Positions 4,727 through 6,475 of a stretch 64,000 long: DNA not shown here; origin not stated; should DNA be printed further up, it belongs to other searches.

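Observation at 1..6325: Unusual multi-flavin/Fe-S reductase operon next to the C-glycoside cassette: FAD_binding_2 reductase + NuoG-N/GltD fusion + NuoF-like protein + Isf-like FMN reductase + TIM-barrel enzyme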

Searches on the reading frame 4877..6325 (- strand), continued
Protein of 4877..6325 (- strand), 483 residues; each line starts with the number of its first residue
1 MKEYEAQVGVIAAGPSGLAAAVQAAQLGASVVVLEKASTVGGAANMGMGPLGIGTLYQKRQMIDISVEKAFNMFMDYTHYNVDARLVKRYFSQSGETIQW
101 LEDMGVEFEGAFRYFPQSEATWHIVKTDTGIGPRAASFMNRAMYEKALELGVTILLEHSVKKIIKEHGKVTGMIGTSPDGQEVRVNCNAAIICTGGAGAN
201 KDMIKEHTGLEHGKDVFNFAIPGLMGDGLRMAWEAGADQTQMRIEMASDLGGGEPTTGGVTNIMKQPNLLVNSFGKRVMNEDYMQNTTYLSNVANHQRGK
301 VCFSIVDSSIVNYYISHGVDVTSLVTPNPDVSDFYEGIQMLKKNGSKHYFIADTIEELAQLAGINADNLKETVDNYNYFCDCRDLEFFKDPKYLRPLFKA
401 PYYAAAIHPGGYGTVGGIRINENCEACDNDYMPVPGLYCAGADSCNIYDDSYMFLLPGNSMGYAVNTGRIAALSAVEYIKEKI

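Call 52: find_encoding_contigs(protein=P0185, flank=10000, max_places=3)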
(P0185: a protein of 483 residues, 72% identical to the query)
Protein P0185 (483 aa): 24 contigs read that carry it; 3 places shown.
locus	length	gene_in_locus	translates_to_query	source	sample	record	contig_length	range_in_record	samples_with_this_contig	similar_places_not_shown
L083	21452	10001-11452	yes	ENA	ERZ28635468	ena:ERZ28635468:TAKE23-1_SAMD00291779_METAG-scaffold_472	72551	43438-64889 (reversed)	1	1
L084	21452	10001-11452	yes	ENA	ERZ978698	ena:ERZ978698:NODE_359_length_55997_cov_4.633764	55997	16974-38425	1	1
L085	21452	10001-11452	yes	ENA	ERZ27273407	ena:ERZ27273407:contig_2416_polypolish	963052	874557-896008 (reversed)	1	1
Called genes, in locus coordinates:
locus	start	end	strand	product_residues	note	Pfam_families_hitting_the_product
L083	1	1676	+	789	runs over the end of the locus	PF00165:HTH_AraC (weak), PF12833:HTH_18, PF00165:HTH_AraC, PF01229:Glyco_hydro_39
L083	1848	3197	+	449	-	PF07690:MFS_1, PF13347:MFS_2, PF12832:MFS_1_like, PF07690:MFS_1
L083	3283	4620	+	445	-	PF00135:COesterase, PF20434:BD-FAE (faint), PF07859:Abhydrolase_3 (faint), PF00135:COesterase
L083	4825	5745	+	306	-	PF10566:Glyco_hydro_97, PF01261:AP_endonuc_2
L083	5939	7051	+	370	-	PF01408:GFO_IDH_MocA, PF22725:GFO_IDH_MocA_C3, PF02894:GFO_IDH_MocA_C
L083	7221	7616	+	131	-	PF19906:CGDB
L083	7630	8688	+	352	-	PF01261:AP_endonuc_2 (weak)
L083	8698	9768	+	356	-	PF01408:GFO_IDH_MocA, PF02629:CoA_binding (weak), PF02826:2-Hacid_dh_C (weak), PF02894:GFO_IDH_MocA_C, PF22725:GFO_IDH_MocA_C3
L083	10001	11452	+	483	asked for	PF00890:FAD_binding_2, PF01266:DAO, PF01494:FAD_binding_3 (faint), PF01946:Thi4 (faint), PF03486:HI0933_like, PF07992:Pyr_redox_2 (faint), PF12831:FAD_oxidored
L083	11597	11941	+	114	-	PF07366:SnoaL, PF12680:SnoaL_2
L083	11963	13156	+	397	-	PF06779:MFS_4 (faint), PF13347:MFS_2 (weak), PF00083:Sugar_tr, PF07690:MFS_1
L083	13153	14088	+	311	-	PF00480:ROK, PF01869:BcrAD_BadFG (faint), PF02685:Glucokinase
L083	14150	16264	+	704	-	PF00111:Fer2 (weak), PF13510:Fer2_4, PF10588:NADH-G_4Fe-4S_3, PF12838:Fer4_7, PF22117:Fer4_Nqo3, PF14691:Fer4_20, PF07992:Pyr_redox_2, PF13450:NAD_binding_8, +12 more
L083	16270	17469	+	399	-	PF12838:Fer4_7 (faint), PF12837:Fer4_6 (faint), PF10589:NADH_4Fe-4S, PF00037:Fer4 (weak), PF13237:Fer4_10, PF13187:Fer4_9 (weak)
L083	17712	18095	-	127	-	PF01648:ACPS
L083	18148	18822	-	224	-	-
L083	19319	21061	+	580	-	PF02129:Peptidase_S15, PF08530:PepX_C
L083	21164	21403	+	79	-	-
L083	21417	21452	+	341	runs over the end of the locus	PF01515:PTA_PTB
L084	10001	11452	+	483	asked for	PF00890:FAD_binding_2, PF01266:DAO, PF01494:FAD_binding_3 (faint), PF01946:Thi4 (faint), PF03486:HI0933_like, PF07992:Pyr_redox_2 (faint), PF12831:FAD_oxidored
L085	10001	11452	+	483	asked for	PF00890:FAD_binding_2, PF01266:DAO, PF01494:FAD_binding_3 (faint), PF01946:Thi4 (faint), PF03486:HI0933_like, PF07992:Pyr_redox_2 (faint), PF12831:FAD_oxidored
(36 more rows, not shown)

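Call 54: predict_structure(alignment_id=A2)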
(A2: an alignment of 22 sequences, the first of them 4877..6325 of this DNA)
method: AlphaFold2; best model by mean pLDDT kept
length: 483 residues; sequences in the alignment: 22
mean_pLDDT: 71.2   pTM: 0.64
mean pLDDT of the five models: 71.2, 61.8, 60.0, 59.0, 57.9
residues with pLDDT >= 90: 125; 70-90: 157; 50-70: 100; < 50: 101
segments of 3 or more residues with pLDDT < 50: 40-93, 117-119, 129-134, 217-224, 282-284, 323-325, 413-415, 445-459
pLDDT, mean of each block of 10 residues (from residue 1): 92 80 95 75 40 33 40 41 32 59 71 50 53 55 86 86 90 90 94 65 70 52 57 81 59 77 84 81 56 76 92 89 60 92 89 96 94 86 55 81 86 57 82 88 47 38 74 92 72
secondary structure, 60 per line:
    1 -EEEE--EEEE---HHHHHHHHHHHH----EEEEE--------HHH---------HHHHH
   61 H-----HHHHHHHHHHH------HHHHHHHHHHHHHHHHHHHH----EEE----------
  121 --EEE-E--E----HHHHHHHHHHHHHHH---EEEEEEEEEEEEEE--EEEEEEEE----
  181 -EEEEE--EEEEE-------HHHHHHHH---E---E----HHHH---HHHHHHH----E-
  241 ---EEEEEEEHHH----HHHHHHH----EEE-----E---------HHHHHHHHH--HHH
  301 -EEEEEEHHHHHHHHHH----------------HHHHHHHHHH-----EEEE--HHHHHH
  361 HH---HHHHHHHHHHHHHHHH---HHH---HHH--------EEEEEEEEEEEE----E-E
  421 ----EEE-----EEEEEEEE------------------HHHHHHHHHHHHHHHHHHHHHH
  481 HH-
elements in order: E2-5 E8-11 H15-26 E31-35 H56-61 H67-77 H84-103 E108-110 E123-125 H135-149 E153-166 E169-176 E182-186 E189-193 H201-208 H221-224 H228-234 E244-250 H258-264 E269-271 H287-295 E302-307 H308-317 H334-343 E349-352 H355-362 H366-381 E402-413 E425-427 E433-440 H459-482

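Call 59: fold_search(model_id=the predicted structure, library=pdb)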
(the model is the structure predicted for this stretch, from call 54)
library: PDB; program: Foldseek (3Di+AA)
matches with E <= 10: 1978; with E <= 0.001: 1098
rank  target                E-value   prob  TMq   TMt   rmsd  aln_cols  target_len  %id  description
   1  2b7r                  5.7e-29  1.00  0.48  0.42  11.7       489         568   26  Structure of E378D mutant flavocytochrome c3 (released 2006-05-23)
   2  1kss                  9.0e-29  1.00  0.48  0.41  11.5       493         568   25  Crystal Structure of His505Ala Mutant Flavocytochrome c3 from Shewanella frigidimarina (released 2002-08-14)
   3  1p2h                  1.1e-28  1.00  0.49  0.43  11.3       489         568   26  H61M mutant of flavocytochrome c3 (released 2003-11-25)
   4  2b7s                  1.2e-28  1.00  0.49  0.43  11.3       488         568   25  R381K mutant of flavocytochrome c3 (released 2006-05-23)
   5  1qjd                  2.5e-28  1.00  0.48  0.42  11.4       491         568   25  Flavocytochrome C3 from Shewanella frigidimarina (released 1999-11-21)
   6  1m64_A                2.5e-28  1.00  0.48  0.42  11.8       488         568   26  Crystal structure of Q363F mutant flavocytochrome c3 (released 2002-11-06)
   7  1ksu_A                2.9e-28  1.00  0.48  0.42  11.6       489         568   24  Crystal Structure of His505Tyr Mutant Flavocytochrome c3 from Shewanella frigidimarina (released 2002-08-14)
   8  1d4c_B                4.9e-28  1.00  0.49  0.42  11.1       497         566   27  CRYSTAL STRUCTURE OF THE UNCOMPLEXED FORM OF THE FLAVOCYTOCHROME C FUMARATE REDUCTASE OF SHEWANELLA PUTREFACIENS STRAI (released 1999-12-01)
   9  1jrz_A                5.5e-28  1.00  0.49  0.42  11.3       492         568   25  Crystal structure of Arg402Tyr mutant flavocytochrome c3 from Shewanella frigidimarina (released 2001-11-02)
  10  1q9i                  7.2e-28  1.00  0.48  0.42  11.3       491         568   25  The A251C:S430C double mutant of flavocytochrome c3 from Shewanella frigidimarina (released 2004-05-04)
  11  1jrx_A                8.6e-28  1.00  0.49  0.42  11.6       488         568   24  Crystal structure of Arg402Ala mutant flavocytochrome c3 from Shewanella frigidimarina (released 2001-11-02)
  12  1jry_A                1.1e-27  1.00  0.49  0.43  11.4       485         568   26  Crystal structure of Arg402Lys mutant flavocytochrome c3 from Shewanella frigidimarina (released 2001-11-02)
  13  1e39                  1.3e-27  1.00  0.48  0.42  11.4       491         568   26  Flavocytochrome C3 from Shewanella frigidimarina histidine 365 mutated to alanine (released 2000-09-18)
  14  1p2e                  1.6e-27  1.00  0.48  0.42  11.6       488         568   26  H61A mutant of flavocytochrome c3 (released 2003-11-25)
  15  1lj1_A                2.0e-27  1.00  0.48  0.41  11.5       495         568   25  Crystal structure of Q363F/R402A mutant flavocytochrome c3 (released 2002-11-06)
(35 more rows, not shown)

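Call 66: search_protein_families(library=ncbifam, proteins=[window:4877-6325:-, L001:15742-16659:+, L001:16673-17716:+], max_evalue=0.00001)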
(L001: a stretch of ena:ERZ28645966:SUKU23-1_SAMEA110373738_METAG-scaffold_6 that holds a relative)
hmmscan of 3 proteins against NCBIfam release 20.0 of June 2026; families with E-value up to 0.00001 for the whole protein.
window:4877-6325:- (483 aa): 39 families (the best 25 are shown)
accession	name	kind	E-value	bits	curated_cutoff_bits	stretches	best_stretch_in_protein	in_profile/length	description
NF053717.1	VnlPnlRedVprA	equivalog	5.6e-83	279.4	600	1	6-477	7-480/481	vinyl phenol reductase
TIGR01813.1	flavo_cyto_c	subfamily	5.8e-45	153.8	285.45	1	8-442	2-416/444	flavocytochrome c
NF005064.0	PRK06481.1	equivalog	1.7e-42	145.8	542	1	8-481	64-505/506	flavocytochrome c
NF009478.0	PRK12844.1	equivalog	5.2e-40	137.3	789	2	142-479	215-552/559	3-ketosteroid-delta-1-dehydrogenase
NF005510.0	PRK07121.1-3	subfamily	5.4e-40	137.6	481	3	4-112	21-133/492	FAD-binding protein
NF006130.0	PRK08274.1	equivalog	1.4e-37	129.6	369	1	5-479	5-462/467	FAD-dependent tricarballylate dehydrogenase TcuA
NF005511.0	PRK07121.1-4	equivalog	9e-36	123.4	466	2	180-477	260-541/553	FAD-binding protein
NF005509.0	PRK07121.1-2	subfamily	5.2e-35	121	630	2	151-474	217-520/527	FAD-binding protein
NF004789.0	PRK06134.1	subfamily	3.1e-34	118.5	747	2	145-472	225-564/581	FAD-dependent oxidoreductase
NF005512.0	PRK07121.1-5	subfamily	4.9e-32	111.1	812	2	131-475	175-486/489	FAD-binding protein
NF009477.0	PRK12843.1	equivalog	3.7e-31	108.2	758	2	147-479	231-572/578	FAD-dependent oxidoreductase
NF005508.0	PRK07121.1-1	equivalog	8.6e-31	107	537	2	5-117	20-131/497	FAD-binding protein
NF009473.0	PRK12835.1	subfamily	1.5e-29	102.9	837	1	149-476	225-567/585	FAD-binding protein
NF005882.1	PRK07843.1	equivalog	6.4e-28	97.5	788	2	149-473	214-545/547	3-oxosteroid 1-dehydrogenase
NF009476.0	PRK12839.1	equivalog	1.1e-27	96.4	940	2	143-471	220-560/572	FAD-dependent oxidoreductase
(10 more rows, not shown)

L001:15742-16659:+ (306 aa): 2 families
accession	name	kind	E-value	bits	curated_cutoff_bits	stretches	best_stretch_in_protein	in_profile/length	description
TIGR04379.1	myo_inos_iolE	equivalog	1.5e-09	37.9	290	1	49-280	37-268/290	myo-inosose-2 dehydratase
NF041099.2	keto_glucon_epim_IolO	equivalog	2.5e-08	33.5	300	0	45-225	31-213/269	5-keto-L-gluconate epimerase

L001:16673-17716:+ (348 aa): 9 families
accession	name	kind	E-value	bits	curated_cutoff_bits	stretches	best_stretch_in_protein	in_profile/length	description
TIGR04380.1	myo_inos_iolG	equivalog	1e-37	129.8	355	1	3-226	1-230/330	inositol 2-dehydrogenase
NF008607.0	PRK11579.1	subfamily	3.6e-32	111.7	330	1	2-217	3-220/346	oxidoreductase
NF040723.1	UDP-GlcNAcDh_Arch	equivalog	1.2e-28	100.5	450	1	4-247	1-237/302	UDP-N-acetylglucosamine 3-dehydrogenase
NF052679.1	InsChiInosDhIolG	equivalog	2.2e-19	69.7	540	1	4-149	3-154/343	bifunctional inositol 2-dehydrogenase/D-chiro-inositol 1-dehydrogenase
NF007574.0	PRK10206.1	equivalog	1.5e-18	67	352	1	22-247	23-247/345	oxidoreductase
NF052479.1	LevoglcsnDh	equivalog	4.3e-17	61.9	650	1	1-182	1-198/386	levoglucosan dehydrogenase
NF058563.1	BT_2159_fam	equivalog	7.4e-16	58.1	650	1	4-229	1-226/350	disaccharide 3-dehydrogenase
NF041392.1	XylDh_Gfo6_Halo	equivalog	2.9e-15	55.9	350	1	59-222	76-251/350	D-xylose 1-dehydrogenase Gfo6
NF058561.1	BT_2158_fam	equivalog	1.2e-06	27.4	750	1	2-121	34-155/487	glycoside 3-dehydrogenase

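Call 77: find_encoding_contigs(protein=P0134, flank=10000, max_places=1)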
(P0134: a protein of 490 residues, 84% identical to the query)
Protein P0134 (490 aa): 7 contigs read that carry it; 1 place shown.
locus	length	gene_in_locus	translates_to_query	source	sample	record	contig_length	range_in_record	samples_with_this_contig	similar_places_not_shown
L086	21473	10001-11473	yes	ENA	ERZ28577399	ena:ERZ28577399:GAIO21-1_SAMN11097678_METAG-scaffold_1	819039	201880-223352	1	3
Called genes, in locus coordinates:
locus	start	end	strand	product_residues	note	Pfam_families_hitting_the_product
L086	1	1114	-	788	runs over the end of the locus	PF00165:HTH_AraC (faint), PF12833:HTH_18, PF01229:Glyco_hydro_39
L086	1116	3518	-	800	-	PF12833:HTH_18 (weak), PF01229:Glyco_hydro_39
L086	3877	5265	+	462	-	PF13347:MFS_2, PF07690:MFS_1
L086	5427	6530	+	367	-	PF01408:GFO_IDH_MocA, PF22725:GFO_IDH_MocA_C3, PF02894:GFO_IDH_MocA_C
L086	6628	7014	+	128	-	PF19906:CGDB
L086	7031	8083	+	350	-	PF01261:AP_endonuc_2 (weak)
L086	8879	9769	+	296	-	-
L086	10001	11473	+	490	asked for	PF00890:FAD_binding_2, PF01266:DAO, PF03486:HI0933_like, PF07992:Pyr_redox_2 (faint), PF12831:FAD_oxidored, PF13450:NAD_binding_8 (faint)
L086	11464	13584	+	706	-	PF00111:Fer2, PF13510:Fer2_4, PF10588:NADH-G_4Fe-4S_3, PF12838:Fer4_7, PF22117:Fer4_Nqo3, PF14691:Fer4_20, PF07992:Pyr_redox_2, PF13450:NAD_binding_8, +11 more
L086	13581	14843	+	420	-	PF12837:Fer4_6 (faint), PF12838:Fer4_7 (faint), PF10589:NADH_4Fe-4S, PF12797:Fer4_2 (faint), PF00037:Fer4 (weak), PF13187:Fer4_9 (weak), PF13237:Fer4_10 (weak)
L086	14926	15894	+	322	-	PF03358:FMN_red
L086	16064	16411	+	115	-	PF07366:SnoaL, PF12680:SnoaL_2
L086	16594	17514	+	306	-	PF10566:Glyco_hydro_97 (weak), PF01261:AP_endonuc_2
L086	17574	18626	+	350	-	PF01408:GFO_IDH_MocA, PF02629:CoA_binding (weak), PF02894:GFO_IDH_MocA_C, PF22725:GFO_IDH_MocA_C3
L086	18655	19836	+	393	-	PF00083:Sugar_tr, PF07690:MFS_1, PF13347:MFS_2 (weak), PF05977:MFS_3 (weak), PF07690:MFS_1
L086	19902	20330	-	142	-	-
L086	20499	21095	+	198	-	PF12672:DUF3793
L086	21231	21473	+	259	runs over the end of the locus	PF02535:Zip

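Call 78: find_encoding_contigs(protein=P0149, flank=10000, max_places=1)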
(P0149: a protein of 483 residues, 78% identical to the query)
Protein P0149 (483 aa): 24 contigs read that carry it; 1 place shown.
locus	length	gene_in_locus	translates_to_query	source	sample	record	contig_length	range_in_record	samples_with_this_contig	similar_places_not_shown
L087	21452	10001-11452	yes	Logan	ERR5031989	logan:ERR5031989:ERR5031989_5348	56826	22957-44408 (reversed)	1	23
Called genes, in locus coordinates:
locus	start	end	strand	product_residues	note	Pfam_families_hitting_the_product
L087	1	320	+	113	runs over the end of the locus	PF07366:SnoaL, PF12680:SnoaL_2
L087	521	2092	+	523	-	PF00496:SBP_bac_5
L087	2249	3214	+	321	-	PF19300:BPD_transp_1_N, PF00528:BPD_transp_1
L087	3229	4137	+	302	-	PF12911:OppC_N, PF00528:BPD_transp_1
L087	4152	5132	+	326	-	PF00005:ABC_tran, PF13304:AAA_21 (weak), PF08352:oligo_HPY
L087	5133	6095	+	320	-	PF00005:ABC_tran, PF08352:oligo_HPY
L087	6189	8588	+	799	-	PF07883:Cupin_2 (weak), PF00165:HTH_AraC (weak), PF12833:HTH_18, PF00165:HTH_AraC, PF01229:Glyco_hydro_39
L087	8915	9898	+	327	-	PF03358:FMN_red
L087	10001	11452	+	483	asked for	PF00890:FAD_binding_2, PF01266:DAO, PF01494:FAD_binding_3 (faint), PF01946:Thi4 (weak), PF03486:HI0933_like, PF07992:Pyr_redox_2 (faint), PF12831:FAD_oxidored, PF13450:NAD_binding_8 (faint)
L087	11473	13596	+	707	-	PF13510:Fer2_4, PF10588:NADH-G_4Fe-4S_3, PF12838:Fer4_7, PF22117:Fer4_Nqo3, PF14691:Fer4_20, PF07992:Pyr_redox_2, PF12831:FAD_oxidored, PF13450:NAD_binding_8, +3 more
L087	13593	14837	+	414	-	PF10589:NADH_4Fe-4S, PF12837:Fer4_6 (faint), PF00037:Fer4 (weak), PF12838:Fer4_7 (weak), PF13187:Fer4_9, PF13237:Fer4_10, PF14697:Fer4_21, PF00037:Fer4 (weak), +1 more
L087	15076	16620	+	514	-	PF01301:Glyco_hydro_35, PF02449:Glyco_hydro_42, PF18120:DUF5597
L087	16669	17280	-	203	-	PF01648:ACPS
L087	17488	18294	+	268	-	PF00561:Abhydrolase_1, PF12146:Hydrolase_4, PF12697:Abhydrolase_6, PF03096:Ndr (weak)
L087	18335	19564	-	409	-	PF07690:MFS_1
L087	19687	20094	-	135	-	-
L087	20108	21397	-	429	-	PF02801:Ketoacyl-synt_C (faint), PF02803:Thiolase_C (faint), PF22691:Thiolase_C_1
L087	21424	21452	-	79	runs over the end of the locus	PF00550:PP-binding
